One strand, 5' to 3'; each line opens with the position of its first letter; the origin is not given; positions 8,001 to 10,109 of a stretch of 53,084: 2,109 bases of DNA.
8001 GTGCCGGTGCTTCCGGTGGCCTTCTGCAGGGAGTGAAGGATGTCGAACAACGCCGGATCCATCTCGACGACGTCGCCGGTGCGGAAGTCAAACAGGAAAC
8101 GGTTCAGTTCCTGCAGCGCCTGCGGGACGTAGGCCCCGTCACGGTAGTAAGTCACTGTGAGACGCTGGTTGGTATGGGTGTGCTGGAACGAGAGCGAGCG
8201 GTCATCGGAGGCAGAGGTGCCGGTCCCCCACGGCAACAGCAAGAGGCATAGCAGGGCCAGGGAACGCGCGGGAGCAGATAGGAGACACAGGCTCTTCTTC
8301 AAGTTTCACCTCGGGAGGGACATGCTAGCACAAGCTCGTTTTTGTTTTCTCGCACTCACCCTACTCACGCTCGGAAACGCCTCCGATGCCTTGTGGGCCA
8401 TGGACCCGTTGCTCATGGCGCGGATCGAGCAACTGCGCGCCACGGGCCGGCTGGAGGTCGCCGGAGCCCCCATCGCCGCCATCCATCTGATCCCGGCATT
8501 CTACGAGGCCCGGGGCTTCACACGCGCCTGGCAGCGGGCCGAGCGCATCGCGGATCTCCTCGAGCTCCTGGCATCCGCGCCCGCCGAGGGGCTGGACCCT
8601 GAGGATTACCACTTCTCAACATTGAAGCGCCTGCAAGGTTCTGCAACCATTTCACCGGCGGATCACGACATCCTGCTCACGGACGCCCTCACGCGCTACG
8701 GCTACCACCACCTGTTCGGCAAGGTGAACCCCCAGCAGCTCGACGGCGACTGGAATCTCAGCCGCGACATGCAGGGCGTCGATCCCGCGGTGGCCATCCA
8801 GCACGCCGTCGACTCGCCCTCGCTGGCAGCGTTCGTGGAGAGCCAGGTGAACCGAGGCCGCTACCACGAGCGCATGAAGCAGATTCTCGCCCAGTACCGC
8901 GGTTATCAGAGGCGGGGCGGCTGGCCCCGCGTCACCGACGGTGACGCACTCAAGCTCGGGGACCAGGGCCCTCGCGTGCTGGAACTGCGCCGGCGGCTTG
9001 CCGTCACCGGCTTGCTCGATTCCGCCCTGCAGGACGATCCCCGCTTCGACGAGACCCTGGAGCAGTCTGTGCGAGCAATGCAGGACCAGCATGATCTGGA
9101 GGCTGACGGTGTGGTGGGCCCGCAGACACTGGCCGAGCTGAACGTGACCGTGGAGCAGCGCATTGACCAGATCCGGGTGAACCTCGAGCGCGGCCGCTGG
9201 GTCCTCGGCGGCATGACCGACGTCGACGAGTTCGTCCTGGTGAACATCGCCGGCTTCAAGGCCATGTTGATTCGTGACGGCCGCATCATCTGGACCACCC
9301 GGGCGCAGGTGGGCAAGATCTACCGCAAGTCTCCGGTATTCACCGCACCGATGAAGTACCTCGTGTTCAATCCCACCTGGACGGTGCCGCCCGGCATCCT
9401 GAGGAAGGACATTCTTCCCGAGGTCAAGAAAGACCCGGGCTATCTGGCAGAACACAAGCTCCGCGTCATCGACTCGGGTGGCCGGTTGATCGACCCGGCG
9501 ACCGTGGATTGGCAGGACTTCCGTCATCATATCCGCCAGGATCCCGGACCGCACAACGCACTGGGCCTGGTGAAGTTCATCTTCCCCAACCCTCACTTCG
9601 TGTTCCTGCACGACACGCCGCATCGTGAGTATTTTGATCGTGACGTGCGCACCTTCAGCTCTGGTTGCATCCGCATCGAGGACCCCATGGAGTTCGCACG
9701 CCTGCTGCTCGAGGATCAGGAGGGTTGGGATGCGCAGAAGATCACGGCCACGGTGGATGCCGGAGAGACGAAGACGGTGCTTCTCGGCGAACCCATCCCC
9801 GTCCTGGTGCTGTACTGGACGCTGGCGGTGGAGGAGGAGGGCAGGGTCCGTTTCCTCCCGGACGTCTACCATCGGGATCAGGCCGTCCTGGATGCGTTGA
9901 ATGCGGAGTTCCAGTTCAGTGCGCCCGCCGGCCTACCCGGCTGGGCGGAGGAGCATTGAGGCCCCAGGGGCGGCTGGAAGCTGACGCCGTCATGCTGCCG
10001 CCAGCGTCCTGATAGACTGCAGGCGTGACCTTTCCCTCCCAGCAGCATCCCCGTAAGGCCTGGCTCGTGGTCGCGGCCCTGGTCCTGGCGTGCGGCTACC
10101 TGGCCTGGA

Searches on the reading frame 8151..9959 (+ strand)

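Call 44: search_protein_families(library=pfam, proteins=[window:8151-9959:+], max_evalue=0.00001)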
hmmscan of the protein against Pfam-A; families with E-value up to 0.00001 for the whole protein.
window:8151-9959:+ (602 aa): 3 families
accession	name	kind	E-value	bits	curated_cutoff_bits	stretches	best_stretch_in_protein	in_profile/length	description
PF20142.4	Scaffold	-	4.7e-26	92.6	24.6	1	114-244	3-137/139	Scaffold domain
PF03734.19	YkuD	-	6.8e-21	75.8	23.4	1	360-520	2-139/146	L,D-transpeptidase catalytic domain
PF01471.23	PG_binding_1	-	4.5e-11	43.2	23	1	272-330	1-57/57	Putative peptidoglycan binding domain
